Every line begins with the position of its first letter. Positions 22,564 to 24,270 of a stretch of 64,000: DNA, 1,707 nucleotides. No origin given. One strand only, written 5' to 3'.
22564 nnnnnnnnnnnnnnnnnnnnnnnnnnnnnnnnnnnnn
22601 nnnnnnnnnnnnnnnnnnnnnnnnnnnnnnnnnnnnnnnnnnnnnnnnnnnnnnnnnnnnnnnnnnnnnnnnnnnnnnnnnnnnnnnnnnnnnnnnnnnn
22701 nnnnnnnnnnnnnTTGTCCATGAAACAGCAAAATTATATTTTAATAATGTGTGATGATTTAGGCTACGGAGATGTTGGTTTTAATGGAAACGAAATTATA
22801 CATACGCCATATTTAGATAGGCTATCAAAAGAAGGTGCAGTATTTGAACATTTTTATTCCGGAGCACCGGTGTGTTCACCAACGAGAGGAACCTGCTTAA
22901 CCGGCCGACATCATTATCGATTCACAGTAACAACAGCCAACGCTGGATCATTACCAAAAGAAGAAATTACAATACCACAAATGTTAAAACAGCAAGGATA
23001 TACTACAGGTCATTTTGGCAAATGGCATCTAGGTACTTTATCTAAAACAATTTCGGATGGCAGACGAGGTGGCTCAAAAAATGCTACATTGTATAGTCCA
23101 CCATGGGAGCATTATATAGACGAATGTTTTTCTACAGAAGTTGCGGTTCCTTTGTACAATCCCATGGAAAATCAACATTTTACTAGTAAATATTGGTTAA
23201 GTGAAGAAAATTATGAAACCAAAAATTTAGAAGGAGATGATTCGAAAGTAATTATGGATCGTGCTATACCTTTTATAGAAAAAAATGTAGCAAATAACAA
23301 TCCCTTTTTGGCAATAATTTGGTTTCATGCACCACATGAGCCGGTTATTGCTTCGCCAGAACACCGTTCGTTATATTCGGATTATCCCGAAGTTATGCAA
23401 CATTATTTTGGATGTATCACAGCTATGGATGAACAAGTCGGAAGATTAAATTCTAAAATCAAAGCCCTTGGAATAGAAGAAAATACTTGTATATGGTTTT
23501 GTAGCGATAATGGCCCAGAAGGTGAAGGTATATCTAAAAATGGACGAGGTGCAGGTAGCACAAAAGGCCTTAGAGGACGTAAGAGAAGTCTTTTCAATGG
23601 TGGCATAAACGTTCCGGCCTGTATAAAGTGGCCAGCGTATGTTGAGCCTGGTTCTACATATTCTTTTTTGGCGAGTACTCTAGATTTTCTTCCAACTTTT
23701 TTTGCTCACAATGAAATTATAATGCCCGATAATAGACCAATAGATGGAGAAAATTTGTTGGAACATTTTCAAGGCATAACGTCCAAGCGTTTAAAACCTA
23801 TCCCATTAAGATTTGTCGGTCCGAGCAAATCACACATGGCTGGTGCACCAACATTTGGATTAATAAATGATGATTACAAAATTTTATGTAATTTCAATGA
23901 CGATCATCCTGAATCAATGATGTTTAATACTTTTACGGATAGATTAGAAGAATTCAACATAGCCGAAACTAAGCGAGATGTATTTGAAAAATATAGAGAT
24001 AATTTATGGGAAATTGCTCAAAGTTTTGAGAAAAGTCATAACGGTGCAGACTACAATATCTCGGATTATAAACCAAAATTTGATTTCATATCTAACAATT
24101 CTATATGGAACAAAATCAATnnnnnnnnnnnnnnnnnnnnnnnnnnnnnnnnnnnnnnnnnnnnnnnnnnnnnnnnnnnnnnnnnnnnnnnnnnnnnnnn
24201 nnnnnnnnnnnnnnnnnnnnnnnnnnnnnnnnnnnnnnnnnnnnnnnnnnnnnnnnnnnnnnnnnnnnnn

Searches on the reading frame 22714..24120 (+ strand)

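Call 32: search_protein_families(library=pfam, proteins=[window:22714-24120:+])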
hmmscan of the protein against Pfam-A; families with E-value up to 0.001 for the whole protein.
window:22714-24120:+ (469 aa): 2 families
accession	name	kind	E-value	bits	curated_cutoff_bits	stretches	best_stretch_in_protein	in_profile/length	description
PF00884.28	Sulfatase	-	2e-50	172.2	25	1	6-332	1-298/301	Sulfatase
PF16347.10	SGSH_C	-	5e-07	30.4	29.3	1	290-426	8-143/154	N-sulphoglucosamine sulphohydrolase, C-terminal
